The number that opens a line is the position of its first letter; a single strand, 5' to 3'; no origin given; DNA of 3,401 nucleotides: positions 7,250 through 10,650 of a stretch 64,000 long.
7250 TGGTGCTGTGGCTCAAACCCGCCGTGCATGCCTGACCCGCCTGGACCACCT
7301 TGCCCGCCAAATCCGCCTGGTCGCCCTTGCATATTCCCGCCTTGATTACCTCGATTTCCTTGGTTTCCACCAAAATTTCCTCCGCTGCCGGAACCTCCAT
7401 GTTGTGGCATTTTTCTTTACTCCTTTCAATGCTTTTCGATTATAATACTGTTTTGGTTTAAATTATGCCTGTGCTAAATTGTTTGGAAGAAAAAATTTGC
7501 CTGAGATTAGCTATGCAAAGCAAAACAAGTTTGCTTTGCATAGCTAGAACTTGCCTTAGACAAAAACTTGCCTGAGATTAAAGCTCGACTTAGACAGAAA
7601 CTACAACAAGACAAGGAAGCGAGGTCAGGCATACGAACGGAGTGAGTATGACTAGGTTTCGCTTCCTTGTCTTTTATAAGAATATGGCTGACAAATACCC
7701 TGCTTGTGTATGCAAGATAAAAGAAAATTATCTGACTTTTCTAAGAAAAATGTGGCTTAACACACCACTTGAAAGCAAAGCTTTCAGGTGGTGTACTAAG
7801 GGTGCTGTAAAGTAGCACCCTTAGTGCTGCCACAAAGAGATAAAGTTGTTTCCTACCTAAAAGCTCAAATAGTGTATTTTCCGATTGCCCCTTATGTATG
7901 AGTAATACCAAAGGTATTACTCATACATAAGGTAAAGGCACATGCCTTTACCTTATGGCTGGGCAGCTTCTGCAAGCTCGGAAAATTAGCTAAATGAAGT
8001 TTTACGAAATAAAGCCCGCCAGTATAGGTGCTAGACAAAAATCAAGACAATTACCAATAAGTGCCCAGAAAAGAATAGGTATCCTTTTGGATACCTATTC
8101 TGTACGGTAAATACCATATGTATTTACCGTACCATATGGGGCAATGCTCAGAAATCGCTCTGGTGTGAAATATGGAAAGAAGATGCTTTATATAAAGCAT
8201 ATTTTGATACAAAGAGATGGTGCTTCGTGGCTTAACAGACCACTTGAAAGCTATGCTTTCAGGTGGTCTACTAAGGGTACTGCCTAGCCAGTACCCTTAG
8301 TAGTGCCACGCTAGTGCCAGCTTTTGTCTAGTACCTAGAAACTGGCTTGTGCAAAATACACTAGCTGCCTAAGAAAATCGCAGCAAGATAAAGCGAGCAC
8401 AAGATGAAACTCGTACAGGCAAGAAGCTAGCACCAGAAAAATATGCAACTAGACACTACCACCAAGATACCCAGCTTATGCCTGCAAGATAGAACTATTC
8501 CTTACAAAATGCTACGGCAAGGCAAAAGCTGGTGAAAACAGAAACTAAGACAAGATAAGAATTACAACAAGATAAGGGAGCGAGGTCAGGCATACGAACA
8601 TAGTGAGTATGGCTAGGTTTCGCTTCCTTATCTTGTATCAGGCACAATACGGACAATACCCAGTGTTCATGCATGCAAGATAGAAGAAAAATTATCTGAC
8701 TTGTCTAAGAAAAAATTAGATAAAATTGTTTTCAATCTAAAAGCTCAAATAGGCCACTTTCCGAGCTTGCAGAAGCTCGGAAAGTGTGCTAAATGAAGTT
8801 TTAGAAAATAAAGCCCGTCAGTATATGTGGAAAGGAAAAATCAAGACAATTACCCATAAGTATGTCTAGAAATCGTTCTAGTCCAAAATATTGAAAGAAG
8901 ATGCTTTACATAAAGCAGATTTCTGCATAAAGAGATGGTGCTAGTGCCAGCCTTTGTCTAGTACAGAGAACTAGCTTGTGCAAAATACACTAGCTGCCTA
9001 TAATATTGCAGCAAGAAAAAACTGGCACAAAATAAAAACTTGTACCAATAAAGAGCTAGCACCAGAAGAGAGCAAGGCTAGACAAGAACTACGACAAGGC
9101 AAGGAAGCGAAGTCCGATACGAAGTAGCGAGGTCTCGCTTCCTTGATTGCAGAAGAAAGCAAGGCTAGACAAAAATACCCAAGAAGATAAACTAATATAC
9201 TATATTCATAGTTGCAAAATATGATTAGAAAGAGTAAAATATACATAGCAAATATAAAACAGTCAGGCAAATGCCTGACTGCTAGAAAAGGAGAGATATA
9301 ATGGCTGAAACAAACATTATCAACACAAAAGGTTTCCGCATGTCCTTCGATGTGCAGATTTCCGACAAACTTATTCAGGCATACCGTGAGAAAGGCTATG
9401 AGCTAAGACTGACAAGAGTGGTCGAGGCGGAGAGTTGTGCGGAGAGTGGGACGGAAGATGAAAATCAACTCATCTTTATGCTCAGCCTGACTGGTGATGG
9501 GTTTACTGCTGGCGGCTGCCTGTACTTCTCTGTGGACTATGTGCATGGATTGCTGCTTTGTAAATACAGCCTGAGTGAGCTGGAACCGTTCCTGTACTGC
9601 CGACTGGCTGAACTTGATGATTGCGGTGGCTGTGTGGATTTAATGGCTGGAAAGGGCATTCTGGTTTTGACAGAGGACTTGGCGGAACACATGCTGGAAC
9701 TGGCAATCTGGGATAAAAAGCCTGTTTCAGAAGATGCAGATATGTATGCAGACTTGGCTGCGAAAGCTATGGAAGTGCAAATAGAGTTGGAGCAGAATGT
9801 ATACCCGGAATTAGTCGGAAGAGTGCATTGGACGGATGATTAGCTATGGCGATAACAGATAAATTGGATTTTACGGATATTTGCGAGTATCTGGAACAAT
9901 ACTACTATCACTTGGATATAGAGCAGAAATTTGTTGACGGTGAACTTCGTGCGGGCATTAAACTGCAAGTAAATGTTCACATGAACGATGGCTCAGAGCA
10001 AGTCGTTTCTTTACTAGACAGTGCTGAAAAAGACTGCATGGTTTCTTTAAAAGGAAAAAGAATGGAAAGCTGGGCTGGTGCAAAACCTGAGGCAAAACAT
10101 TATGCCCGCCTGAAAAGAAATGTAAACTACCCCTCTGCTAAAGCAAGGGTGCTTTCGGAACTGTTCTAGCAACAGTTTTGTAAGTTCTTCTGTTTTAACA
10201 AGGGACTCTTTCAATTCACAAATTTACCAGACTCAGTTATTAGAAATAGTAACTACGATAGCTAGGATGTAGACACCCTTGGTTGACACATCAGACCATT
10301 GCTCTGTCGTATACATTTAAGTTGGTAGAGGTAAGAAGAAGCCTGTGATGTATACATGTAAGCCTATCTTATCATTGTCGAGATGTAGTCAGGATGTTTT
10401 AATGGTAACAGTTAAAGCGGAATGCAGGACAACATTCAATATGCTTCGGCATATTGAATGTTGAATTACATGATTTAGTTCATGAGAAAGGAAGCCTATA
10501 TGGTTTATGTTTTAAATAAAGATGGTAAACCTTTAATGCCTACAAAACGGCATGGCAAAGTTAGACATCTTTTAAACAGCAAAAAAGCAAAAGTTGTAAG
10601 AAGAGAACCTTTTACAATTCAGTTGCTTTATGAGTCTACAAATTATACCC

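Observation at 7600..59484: Family of composite intergenic hairpin elements whose stems covary between copies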

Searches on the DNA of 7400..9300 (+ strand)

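Call 75: search_dna_similar(query=window:7400-9300:+, collection=phages, mode=distant, max_rows=10)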
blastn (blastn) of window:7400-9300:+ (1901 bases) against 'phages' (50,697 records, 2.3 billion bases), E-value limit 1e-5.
No match.

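Call 79: build_rna_model(alignment_id=A3, structure=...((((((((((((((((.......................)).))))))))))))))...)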
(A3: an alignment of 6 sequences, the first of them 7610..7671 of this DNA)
Model R1 built from alignment A3 (6 sequences, 62 columns); structure: as given.
model positions 54; base pairs 16; branch points 0; effective number of sequences 6; information 0.994 bits per position. Calibrated on 0.2 Mb of random sequence (short: E-values are rough).
structure used (alignment columns):
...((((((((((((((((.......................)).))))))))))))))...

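Call 80: search_with_rna_model(model_id=R1, source=window, filters=off, max_evalue=10)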
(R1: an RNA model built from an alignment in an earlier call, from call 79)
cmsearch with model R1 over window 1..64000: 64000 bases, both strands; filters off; matches with E-value up to 10: 92.
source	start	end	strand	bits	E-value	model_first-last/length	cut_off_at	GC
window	53718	53771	+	71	9.7e-21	1-54/54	no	0.48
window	17404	17457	+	67.4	1.5e-19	1-54/54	no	0.48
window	14174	14233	+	63.8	2.4e-18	1-54/54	no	0.52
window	7610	7671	+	62.8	5.1e-18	1-54/54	no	0.52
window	9098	9147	+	61.9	1e-17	1-54/54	no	0.54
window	8571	8632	+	60.9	2.2e-17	1-54/54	no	0.48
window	51471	51584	+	29.6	5.1e-07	1-54/54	no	0.44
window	7610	7671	-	29.5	5.3e-07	1-54/54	no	0.52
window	12245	12299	+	26.2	7e-06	1-54/54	no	0.53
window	14174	14233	-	24.3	3e-05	1-54/54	no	0.52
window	9098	9147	-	23.9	3.8e-05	1-54/54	no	0.54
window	8571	8632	-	23.6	4.7e-05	1-54/54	no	0.48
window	17404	17457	-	23.5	5.4e-05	1-54/54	no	0.48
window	53718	53771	-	23.2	6.6e-05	1-54/54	no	0.48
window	63684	63721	+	20.9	0.00038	1-54/54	no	0.58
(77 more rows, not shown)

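Call 93: search_with_rna_model(model_id=R1, sources=[L023, L024, L025, L026, L027, L028, L029, L030, L031, L032, L033, L034, L035, L036, L037, L038, L039, L040, L041, L042, L043, L044, L045, L046, L049], max_evalue=1)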
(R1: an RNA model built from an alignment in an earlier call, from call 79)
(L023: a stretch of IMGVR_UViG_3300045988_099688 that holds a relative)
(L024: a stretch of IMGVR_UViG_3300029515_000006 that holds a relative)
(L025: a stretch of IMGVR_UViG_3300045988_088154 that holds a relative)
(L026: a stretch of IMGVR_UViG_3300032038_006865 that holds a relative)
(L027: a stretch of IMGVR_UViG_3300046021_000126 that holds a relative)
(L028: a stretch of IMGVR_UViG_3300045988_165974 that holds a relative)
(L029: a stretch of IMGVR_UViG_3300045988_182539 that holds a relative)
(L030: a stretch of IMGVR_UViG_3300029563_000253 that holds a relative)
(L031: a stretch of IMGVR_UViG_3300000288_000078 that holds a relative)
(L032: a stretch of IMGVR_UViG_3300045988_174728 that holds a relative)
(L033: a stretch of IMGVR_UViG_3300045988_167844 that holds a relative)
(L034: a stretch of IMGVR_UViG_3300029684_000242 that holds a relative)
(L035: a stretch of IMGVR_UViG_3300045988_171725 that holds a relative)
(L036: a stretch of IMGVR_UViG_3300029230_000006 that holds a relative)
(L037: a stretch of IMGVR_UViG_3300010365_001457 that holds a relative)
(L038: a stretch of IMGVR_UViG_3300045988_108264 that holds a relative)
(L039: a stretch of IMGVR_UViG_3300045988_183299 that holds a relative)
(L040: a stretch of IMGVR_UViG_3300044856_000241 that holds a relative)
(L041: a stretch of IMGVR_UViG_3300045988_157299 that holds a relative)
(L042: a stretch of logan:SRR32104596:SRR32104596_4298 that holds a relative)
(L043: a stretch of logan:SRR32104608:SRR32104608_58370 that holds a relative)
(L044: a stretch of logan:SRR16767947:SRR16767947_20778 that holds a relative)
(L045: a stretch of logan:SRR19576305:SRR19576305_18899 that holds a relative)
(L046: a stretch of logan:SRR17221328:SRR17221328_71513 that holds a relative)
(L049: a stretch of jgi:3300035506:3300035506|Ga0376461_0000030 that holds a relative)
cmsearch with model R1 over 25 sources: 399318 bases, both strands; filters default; matches with E-value up to 1: 9.
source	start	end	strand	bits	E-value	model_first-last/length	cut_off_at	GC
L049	15472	15533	+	62.8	3.1e-17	1-54/54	no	0.52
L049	16960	17009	+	61.9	6.4e-17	1-54/54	no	0.54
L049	16433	16494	+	60.9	1.4e-16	1-54/54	no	0.48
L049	15472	15533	-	29.5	3.3e-06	1-54/54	no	0.52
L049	20107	20161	+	26.1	4.5e-05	1-54/54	no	0.53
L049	16960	17009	-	23.9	0.00024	1-54/54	no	0.54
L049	16433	16494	-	23.6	0.00029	1-54/54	no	0.48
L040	20564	20608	+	18.6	0.014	1-54/54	no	0.22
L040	20564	20608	-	18.5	0.015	1-54/54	no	0.22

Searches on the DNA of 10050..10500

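Call 92: search_rna_families(source=window, start=10050, end=10500, threshold=evalue, max_evalue=0.001, show_alignments=1)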
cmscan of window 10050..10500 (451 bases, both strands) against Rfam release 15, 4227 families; matches with E-value up to 0.001: 1.
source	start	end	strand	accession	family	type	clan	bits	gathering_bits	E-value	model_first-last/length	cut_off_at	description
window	10122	10392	+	RF02033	HEARO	Gene;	-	82.3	83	3.3e-17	1-211/211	no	HNH endonuclease-associated RNA and ORF (HEARO) RNA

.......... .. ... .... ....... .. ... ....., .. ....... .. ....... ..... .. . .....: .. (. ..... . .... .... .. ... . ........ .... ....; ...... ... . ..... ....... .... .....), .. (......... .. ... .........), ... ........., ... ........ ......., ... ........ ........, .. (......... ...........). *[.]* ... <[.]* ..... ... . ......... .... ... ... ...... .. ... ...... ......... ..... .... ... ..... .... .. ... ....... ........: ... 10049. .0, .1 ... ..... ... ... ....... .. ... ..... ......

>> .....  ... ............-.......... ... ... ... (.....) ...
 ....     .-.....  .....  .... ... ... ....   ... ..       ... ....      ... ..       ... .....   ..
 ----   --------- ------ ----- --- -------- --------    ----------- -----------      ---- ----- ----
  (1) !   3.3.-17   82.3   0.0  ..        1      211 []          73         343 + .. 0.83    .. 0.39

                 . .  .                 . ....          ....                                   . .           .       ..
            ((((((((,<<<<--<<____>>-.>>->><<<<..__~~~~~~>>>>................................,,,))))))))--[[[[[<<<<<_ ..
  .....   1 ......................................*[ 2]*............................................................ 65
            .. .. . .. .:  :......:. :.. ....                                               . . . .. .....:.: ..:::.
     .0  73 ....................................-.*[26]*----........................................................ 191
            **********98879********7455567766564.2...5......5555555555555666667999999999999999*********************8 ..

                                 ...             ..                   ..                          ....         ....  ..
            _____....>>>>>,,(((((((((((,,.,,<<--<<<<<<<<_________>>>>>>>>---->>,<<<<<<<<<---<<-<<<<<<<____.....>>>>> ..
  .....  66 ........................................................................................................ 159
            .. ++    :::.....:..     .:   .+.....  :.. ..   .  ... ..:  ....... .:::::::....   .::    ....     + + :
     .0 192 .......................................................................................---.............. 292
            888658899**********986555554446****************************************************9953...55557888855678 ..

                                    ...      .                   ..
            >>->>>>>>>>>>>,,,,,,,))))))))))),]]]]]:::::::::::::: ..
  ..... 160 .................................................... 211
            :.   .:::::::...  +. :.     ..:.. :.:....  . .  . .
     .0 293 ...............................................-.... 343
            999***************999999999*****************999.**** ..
